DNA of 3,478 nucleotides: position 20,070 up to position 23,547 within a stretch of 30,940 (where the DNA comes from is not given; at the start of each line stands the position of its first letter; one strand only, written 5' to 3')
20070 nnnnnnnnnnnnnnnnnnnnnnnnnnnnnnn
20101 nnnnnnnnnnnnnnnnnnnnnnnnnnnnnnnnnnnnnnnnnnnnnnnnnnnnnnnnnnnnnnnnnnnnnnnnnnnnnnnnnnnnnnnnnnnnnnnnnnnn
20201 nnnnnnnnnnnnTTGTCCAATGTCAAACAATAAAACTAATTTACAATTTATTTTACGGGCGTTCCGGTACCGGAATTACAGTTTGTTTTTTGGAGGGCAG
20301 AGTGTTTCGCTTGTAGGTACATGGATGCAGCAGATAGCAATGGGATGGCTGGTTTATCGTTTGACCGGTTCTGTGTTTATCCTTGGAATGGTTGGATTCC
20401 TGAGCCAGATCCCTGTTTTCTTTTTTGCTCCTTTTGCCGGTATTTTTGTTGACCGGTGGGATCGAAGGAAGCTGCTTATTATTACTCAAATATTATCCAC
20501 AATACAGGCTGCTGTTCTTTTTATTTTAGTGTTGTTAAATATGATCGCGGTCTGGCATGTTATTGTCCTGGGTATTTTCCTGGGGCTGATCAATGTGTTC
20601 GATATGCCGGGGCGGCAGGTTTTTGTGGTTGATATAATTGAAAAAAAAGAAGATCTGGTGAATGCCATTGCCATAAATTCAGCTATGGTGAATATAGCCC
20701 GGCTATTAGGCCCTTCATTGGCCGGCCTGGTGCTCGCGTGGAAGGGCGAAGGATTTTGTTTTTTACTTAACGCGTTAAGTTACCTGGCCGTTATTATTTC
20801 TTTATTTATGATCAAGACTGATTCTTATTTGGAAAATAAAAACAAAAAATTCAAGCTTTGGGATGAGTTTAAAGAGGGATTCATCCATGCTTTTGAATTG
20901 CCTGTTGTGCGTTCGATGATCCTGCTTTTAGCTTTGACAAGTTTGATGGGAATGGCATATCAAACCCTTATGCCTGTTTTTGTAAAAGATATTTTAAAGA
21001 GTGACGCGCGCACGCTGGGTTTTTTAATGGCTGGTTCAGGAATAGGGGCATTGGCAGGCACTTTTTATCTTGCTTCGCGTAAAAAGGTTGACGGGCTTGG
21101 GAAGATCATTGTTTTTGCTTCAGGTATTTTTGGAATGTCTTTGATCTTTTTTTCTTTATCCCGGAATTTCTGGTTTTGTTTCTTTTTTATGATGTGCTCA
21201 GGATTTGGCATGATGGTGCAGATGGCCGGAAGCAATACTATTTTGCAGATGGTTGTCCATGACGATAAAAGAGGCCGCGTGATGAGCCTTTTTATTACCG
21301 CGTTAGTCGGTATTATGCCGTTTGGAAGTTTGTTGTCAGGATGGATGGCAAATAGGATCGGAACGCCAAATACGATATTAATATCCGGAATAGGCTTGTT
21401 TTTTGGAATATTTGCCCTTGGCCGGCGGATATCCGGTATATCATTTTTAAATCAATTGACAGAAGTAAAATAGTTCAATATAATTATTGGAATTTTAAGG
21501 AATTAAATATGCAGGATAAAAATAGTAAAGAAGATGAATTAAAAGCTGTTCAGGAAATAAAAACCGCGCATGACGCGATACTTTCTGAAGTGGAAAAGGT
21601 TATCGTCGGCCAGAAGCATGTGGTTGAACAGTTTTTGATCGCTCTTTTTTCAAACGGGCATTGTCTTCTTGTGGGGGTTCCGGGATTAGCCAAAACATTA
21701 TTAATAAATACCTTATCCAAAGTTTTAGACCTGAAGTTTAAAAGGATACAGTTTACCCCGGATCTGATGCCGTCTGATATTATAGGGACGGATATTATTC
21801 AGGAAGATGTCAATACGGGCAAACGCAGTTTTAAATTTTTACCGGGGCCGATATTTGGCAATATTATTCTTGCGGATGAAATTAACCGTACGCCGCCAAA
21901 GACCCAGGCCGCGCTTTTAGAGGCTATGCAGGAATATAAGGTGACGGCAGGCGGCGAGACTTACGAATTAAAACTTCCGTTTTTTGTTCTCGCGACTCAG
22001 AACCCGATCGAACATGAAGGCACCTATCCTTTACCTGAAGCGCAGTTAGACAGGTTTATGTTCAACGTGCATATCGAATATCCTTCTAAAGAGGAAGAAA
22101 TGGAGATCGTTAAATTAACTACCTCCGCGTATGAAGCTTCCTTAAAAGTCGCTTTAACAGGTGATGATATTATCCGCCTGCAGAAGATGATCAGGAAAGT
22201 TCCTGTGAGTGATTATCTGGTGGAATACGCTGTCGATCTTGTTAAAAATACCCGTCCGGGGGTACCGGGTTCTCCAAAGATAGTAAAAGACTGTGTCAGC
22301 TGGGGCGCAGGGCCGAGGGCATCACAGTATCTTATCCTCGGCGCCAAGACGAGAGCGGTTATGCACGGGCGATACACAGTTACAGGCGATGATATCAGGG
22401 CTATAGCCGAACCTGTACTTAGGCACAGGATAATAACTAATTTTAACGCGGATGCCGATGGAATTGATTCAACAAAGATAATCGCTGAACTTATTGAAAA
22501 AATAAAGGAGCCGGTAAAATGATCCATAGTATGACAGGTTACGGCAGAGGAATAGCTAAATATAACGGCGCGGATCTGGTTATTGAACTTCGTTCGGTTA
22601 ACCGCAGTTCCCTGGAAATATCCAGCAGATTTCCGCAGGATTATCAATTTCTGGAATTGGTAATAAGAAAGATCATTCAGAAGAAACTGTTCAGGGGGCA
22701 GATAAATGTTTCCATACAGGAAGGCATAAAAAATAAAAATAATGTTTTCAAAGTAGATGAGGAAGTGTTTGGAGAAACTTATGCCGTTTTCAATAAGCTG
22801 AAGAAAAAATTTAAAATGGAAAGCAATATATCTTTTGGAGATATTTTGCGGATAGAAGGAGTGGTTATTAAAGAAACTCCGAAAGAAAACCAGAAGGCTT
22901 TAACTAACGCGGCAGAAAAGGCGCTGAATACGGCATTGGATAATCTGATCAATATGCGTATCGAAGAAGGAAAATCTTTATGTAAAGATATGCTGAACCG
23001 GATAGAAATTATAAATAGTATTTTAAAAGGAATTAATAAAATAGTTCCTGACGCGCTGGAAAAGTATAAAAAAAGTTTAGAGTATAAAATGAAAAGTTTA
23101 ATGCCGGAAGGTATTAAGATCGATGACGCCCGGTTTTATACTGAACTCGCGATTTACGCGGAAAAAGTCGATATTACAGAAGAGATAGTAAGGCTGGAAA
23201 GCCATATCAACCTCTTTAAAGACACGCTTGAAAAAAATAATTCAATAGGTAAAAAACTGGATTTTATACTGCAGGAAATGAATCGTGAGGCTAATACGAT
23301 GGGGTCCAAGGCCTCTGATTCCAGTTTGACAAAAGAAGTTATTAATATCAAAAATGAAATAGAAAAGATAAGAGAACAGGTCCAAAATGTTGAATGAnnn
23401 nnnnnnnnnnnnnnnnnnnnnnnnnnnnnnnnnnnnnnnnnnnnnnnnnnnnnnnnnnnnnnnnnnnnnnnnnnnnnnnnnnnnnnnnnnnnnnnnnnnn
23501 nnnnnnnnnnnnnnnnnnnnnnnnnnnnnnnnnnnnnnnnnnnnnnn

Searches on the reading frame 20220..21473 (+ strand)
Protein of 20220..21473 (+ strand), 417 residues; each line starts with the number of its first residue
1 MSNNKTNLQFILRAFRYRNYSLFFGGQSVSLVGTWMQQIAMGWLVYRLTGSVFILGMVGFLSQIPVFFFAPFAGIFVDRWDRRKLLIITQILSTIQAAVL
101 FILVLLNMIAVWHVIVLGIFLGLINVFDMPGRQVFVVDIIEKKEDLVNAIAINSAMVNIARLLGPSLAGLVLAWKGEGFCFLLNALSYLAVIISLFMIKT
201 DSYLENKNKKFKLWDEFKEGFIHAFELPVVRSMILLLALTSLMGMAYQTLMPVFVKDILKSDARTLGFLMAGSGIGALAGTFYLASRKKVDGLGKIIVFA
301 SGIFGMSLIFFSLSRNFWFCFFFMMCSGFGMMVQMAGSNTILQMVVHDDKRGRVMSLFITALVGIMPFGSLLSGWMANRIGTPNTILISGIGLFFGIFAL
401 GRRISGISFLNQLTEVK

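Call 22: search_protein_families(library=pfam, max_evalue=0.01, proteins=[window:20220-21473:+])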
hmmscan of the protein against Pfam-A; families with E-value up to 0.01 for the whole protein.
window:20220-21473:+ (417 aa): 3 families
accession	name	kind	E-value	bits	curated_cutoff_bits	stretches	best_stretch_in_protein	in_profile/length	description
PF05977.19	MFS_3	-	1e-61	209.4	27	1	23-400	15-390/524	Transmembrane secretion effector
PF07690.21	MFS_1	-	1.8e-42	145.9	33.4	2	24-361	2-338/347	Major Facilitator Superfamily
PF13347.12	MFS_2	-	0.00096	18.2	27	0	180-341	175-338/427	MFS/sugar transport protein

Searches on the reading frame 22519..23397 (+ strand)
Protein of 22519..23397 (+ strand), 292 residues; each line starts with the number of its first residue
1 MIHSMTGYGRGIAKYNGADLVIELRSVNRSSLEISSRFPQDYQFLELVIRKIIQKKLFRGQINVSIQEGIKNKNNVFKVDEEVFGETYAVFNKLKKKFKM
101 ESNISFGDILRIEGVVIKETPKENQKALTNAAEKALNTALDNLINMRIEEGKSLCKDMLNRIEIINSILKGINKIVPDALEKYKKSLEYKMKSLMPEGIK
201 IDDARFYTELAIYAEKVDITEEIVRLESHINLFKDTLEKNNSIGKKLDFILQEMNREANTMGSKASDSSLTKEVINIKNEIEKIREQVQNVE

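Call 22: search_protein_families(library=pfam, max_evalue=0.01, proteins=[window:22519-23397:+])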
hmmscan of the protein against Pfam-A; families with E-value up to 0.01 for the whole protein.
window:22519-23397:+ (292 aa): 2 families
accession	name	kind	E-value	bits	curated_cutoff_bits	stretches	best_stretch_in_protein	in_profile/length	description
PF08340.16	YicC-like_C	-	7e-44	149.3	27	1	172-292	1-120/120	Endoribonuclease YicC-like, C-terminal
PF03755.18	YicC-like_N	-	7.4e-37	127.6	25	1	2-154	1-154/156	Endoribonuclease YicC-like, N-terminal region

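Call 24: find_encoding_contigs(protein=window:22519-23397:+, flank=10000, max_places=10)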
Protein window:22519-23397:+ (292 aa): no gene with exactly this product is on record in the collection.
